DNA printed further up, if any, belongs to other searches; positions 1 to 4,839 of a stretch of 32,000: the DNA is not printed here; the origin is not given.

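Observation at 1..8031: Orphan aryl-starter assembly line: chorismatase, aryl-AMP ligase and free carrier protein feeding a C-first NRPS/PKS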

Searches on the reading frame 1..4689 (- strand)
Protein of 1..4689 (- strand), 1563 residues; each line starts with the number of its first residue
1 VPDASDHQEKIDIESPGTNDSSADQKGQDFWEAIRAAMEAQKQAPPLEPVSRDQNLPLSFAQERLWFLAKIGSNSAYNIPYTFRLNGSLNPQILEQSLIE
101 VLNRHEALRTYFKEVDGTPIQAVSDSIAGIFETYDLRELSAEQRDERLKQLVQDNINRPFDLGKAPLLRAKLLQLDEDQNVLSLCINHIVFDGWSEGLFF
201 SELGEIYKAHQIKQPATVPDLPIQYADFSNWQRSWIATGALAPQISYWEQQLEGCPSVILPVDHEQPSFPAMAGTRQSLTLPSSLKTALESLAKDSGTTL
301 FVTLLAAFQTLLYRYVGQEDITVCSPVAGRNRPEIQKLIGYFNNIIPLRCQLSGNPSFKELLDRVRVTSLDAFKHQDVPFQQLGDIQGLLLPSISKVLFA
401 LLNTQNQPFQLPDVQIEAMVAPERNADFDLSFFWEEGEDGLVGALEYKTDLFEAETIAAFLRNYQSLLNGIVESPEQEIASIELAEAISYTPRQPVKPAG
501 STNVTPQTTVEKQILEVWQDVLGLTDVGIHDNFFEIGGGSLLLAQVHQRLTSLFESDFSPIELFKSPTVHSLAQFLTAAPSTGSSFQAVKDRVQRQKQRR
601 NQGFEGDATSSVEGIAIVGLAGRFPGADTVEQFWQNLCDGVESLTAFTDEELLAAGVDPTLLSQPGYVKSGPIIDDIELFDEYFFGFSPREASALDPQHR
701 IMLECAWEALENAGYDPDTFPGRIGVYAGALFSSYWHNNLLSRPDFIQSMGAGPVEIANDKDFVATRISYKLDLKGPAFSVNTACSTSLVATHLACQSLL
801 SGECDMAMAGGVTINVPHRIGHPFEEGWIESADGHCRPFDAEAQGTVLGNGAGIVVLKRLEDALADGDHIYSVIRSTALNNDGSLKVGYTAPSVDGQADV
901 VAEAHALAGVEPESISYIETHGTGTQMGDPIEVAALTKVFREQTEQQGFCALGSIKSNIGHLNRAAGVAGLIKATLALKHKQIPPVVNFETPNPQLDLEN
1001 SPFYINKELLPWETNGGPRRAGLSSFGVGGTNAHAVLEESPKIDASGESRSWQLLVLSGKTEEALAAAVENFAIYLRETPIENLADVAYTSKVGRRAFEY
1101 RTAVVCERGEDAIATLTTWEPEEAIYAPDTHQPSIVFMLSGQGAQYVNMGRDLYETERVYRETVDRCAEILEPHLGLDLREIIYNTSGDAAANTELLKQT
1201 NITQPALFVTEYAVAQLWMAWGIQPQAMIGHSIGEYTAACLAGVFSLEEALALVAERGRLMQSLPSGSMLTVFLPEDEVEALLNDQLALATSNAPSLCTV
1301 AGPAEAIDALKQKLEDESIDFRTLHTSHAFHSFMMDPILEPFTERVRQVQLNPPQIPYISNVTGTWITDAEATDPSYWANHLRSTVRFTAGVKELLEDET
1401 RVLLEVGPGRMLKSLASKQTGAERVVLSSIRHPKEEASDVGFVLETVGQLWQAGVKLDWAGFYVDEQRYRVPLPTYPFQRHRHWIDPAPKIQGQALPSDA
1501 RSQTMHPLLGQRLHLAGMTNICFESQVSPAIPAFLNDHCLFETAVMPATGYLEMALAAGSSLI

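Call 5: search_protein_families(library=pfam, proteins=[window:1-4689:-], max_evalue=0.01)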
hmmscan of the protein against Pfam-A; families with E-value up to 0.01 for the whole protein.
window:1-4689:- (1563 aa): 11 families
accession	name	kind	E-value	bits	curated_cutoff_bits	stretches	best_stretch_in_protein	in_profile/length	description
PF00668.25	Condensation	-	3.8e-92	309.8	30.6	1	54-486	3-448/456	Condensation domain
PF00109.32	ketoacyl-synt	-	5.8e-73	246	20.8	1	614-863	3-252/252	Beta-ketoacyl synthase, N-terminal domain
PF00698.26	Acyl_transf_1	-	6e-56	190.7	32.7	1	1136-1413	1-272/319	Acyl transferase domain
PF02801.28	Ketoacyl-synt_C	-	4.8e-42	143.2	20.8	1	871-990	1-119/119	Beta-ketoacyl synthase, C-terminal domain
PF22621.2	CurL-like_PKS_C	-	1.6e-21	76.5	27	1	1053-1116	1-64/64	CurL-like, PKS C-terminal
PF16197.11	KAsynt_C_assoc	-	2.3e-18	67.1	33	1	992-1105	1-111/111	Ketoacyl-synthetase C-terminal extension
PF21089.3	PKS_DH_N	-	4e-15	56.1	27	1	1506-1562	1-57/103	Polyketide synthase dehydratase domain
PF22336.2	RhiE-like_linker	-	2.8e-13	50.1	27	1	1056-1119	1-63/67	RhiE-like, KS-MAT linker domain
PF00550.31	PP-binding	-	1.3e-11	45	20.8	1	513-576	2-67/67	Phosphopantetheine attachment site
PF00108.29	Thiolase_N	-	7.4e-05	22.7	26.4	1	756-812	54-112/260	Thiolase, N-terminal domain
PF02458.20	Transferase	-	0.0076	15.4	22.7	0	135-210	102-176/434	Transferase family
